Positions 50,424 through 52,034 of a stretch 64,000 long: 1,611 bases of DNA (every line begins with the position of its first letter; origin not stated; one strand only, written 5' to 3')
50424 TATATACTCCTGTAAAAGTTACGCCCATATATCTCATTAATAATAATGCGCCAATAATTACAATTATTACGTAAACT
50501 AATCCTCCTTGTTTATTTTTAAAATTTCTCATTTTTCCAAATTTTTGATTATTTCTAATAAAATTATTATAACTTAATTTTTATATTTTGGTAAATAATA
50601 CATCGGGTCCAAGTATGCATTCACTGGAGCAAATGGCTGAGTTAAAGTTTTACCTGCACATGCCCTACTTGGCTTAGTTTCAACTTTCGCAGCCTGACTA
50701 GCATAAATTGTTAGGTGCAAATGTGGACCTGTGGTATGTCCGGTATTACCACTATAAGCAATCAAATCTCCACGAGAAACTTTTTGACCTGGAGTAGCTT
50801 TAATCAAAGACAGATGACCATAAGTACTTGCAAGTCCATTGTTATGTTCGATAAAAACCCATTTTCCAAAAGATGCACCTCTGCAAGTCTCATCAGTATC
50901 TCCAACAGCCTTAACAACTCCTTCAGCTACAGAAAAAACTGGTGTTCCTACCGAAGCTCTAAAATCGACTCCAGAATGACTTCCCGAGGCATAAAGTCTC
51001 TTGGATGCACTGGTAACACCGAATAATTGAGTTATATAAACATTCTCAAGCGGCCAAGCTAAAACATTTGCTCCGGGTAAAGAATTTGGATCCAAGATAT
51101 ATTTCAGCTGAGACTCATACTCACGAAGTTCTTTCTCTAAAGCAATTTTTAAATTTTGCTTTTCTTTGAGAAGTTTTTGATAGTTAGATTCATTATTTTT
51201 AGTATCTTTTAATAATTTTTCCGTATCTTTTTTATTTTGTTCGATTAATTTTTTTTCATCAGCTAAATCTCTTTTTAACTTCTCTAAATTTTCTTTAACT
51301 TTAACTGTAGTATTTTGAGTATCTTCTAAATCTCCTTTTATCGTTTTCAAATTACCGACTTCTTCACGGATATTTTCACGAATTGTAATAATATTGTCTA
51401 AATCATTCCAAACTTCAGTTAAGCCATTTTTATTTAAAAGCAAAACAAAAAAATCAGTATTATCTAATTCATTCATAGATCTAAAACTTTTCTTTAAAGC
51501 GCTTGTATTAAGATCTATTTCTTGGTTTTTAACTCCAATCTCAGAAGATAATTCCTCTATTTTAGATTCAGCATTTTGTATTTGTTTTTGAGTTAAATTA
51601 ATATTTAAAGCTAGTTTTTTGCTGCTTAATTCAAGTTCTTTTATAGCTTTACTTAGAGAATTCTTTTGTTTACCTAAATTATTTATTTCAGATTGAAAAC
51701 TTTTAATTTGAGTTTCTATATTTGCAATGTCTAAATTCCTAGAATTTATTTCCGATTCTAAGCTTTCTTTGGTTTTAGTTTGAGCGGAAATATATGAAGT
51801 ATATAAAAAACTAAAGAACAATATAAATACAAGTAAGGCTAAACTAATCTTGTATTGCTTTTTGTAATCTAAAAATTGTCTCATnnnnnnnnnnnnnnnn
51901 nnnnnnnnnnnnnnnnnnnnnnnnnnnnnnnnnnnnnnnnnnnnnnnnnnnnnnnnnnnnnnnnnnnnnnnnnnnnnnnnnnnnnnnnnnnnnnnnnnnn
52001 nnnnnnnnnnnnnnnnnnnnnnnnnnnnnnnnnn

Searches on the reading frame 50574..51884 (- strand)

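Call 23: search_protein_families(library=pfam, proteins=[window:50574-51884:-], max_evalue=0.00001)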
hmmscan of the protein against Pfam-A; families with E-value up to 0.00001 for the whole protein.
window:50574-51884:- (436 aa): 1 family
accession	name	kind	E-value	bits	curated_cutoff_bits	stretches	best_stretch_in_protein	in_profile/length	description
PF01551.29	Peptidase_M23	-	2.6e-26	92.1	28.7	1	302-396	2-90/96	Peptidase family M23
